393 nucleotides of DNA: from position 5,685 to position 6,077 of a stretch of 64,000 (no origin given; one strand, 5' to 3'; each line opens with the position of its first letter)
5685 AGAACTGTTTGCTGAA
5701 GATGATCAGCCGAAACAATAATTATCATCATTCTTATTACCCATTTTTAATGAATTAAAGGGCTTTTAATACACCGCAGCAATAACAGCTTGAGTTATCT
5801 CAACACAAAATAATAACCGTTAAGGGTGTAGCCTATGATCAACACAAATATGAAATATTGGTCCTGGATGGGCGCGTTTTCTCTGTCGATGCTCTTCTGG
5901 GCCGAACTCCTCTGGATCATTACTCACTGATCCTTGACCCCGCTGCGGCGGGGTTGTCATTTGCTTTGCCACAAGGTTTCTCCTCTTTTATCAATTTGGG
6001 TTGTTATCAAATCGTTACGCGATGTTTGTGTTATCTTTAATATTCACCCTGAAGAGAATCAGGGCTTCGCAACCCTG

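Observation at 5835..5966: Small hydrophobic ORF (31 aa) with its own SD and terminator upstream of acnA, missed by the ORF track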

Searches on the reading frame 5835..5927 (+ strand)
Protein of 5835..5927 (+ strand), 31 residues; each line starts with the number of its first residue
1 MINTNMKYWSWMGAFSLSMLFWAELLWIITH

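Call 7: search_protein_families(proteins=[window:5835-5927:+], library=ncbifam, max_evalue=1)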
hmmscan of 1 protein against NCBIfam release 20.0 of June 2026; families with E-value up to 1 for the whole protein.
seq(31 aa): 1 family
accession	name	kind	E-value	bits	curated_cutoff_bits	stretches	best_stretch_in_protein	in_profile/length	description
NF041484.1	membrane_YmiC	equivalog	1.2e-18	66.3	42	1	3-31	2-30/30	small membrane protein YmiC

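Call 27: search_protein_representatives(protein=window:5835-5927:+)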
Query: 31 residues. Proteins with E-value up to 0.001 (for the whole library): 10; up to 1e-10: 2; up to 1e-30: 0. The best 10 are listed.
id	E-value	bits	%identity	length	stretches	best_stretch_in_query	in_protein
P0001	3.8e-12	59.8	97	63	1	1-31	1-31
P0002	6.6e-12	59.1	100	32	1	1-31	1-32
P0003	1.2e-07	46.2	87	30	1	1-31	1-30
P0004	3.4e-05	38.8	68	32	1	5-29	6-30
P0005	4.9e-05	38.3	83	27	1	8-31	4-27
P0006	5.8e-05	38.1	95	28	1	6-25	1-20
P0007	1.8e-04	36.6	63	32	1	3-29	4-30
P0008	4.0e-04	35.6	74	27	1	1-31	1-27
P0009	5.6e-04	35.2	58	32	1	5-28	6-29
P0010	9.3e-04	34.5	64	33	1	4-28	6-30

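Call 30: find_related_loci(query=A1, collection=genome_contigs, flank=3000)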
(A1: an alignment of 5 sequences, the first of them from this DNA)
Query A1 (31 aa) in genome_contigs; peptide patterns used: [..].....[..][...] (x = any residue, [..] = any of these).
25 stretches matched a pattern; 16 encode a relative of the query (tblastn E <= 1e-3); 16 distinct loci.
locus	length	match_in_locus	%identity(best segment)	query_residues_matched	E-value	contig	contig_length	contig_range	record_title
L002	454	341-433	100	1-31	7e-18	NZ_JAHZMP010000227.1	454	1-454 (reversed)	Terrisporobacter mayombei strain DSM 6539 NODE_227_length_454_cov_1.333333, whole genome shotgun sequence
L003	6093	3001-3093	87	1-31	2e-15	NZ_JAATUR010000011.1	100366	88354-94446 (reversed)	Escherichia coli strain SCPM-O-B-8794 11length=100366, whole genome shotgun sequence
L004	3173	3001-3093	87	1-31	2e-15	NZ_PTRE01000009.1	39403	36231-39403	Escherichia sp. MOD1-EC7003 MOD1-EC7003_9_length_39403_cov_108, whole genome shotgun sequence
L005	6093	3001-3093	90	1-31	2e-15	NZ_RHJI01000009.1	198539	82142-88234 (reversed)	Escherichia sp. E1V33 1V33_9_consensus, whole genome shotgun sequence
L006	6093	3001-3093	84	1-31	3e-15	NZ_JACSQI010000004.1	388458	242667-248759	Escherichia whittamii strain Sa2BVA5 NODE_4_length_388458_cov_7.964772, whole genome shotgun sequence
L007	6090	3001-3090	73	1-30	1e-12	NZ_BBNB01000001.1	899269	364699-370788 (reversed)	Citrobacter sedlakii NBRC 105722, whole genome shotgun sequence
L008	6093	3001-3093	74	1-31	2e-12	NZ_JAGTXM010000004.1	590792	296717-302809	Citrobacter amalonaticus strain ku-bf3 scaffold_3, whole genome shotgun sequence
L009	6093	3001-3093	68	1-31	5e-12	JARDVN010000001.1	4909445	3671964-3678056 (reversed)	Citrobacter amalonaticus strain AUH_CA_2023_1 contig_2, whole genome shotgun sequence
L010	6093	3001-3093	68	1-31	3e-11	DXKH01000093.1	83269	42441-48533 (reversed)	MAG TPA_asm: Citrobacter sp. isolate HRGM_Genome_0066 HRGM_Genome_0066_93, whole genome shotgun sequence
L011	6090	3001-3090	70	1-28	1e-10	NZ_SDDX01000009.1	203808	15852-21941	Lelliottia nimipressuralis strain CCUG 25894 CCUG25894T_0000009, whole genome shotgun sequence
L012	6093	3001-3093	55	1-31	1e-9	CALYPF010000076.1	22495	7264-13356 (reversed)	MAG: uncultured Enterobacteriaceae bacterium isolate SRR11267054_bin.5_metawrap_v1.3.0_MAG genome assembly, contig: ERZ9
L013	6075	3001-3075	72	5-29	2e-9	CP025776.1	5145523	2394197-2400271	Enterobacter sp. EA-1 chromosome, complete genome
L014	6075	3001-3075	68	5-29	1e-8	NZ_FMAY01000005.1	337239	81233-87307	Kosakonia oryzendophytica strain REICA_082, whole genome shotgun sequence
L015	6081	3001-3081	67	1-26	2e-8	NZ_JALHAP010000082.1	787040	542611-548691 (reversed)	Dryocola boscaweniae strain H6W4 NODE_1_length_787040_cov_59.065278, whole genome shotgun sequence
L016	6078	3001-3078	58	3-28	2e-7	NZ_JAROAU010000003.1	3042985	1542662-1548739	Kosakonia cowanii strain 282A-S69 282A_S69_3, whole genome shotgun sequence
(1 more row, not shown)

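Call 68: profile_search(alignment_id=A3)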
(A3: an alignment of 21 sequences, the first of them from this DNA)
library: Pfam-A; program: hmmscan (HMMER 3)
A. the first sequence (31 residues): domains with independent E <= 10: 1; with E <= 0.001: 1
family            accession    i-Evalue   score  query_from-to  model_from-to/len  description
YmiC              PF23694.1     4.8e-25    87.4       1-31          1-31/31  YmiC-like
B. every sequence of the alignment scanned on its own (21 sequences): families by number of members that match
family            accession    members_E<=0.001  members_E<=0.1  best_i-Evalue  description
YmiC              PF23694.1                 21              21        4.8e-25  YmiC-like
YmiA-like         PF22868.1                  0               1        2.5e-02  Protein YmiA-like

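Call 80: search_solved_structures(query=A3, max_evalue=1)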
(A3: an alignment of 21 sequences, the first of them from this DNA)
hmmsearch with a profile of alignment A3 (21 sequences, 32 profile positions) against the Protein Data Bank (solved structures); distinct sequences matched with E-value up to 1: 0.

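Call 85: predict_structure(alignment_id=A3)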
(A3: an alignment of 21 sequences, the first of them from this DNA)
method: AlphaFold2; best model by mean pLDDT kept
length: 31 residues; sequences in the alignment: 21
mean_pLDDT: 88.3   pTM: 0.44
mean pLDDT of the five models: 88.3, 86.8, 85.9, 85.8, 85.0
residues with pLDDT >= 90: 20; 70-90: 8; 50-70: 3; < 50: 0
segments of 3 or more residues with pLDDT < 50: none
pLDDT, mean of each block of 10 residues (from residue 1): 73 95 97 84
secondary structure, 60 per line:
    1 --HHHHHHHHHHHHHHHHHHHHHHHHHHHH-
elements in order: H3-30
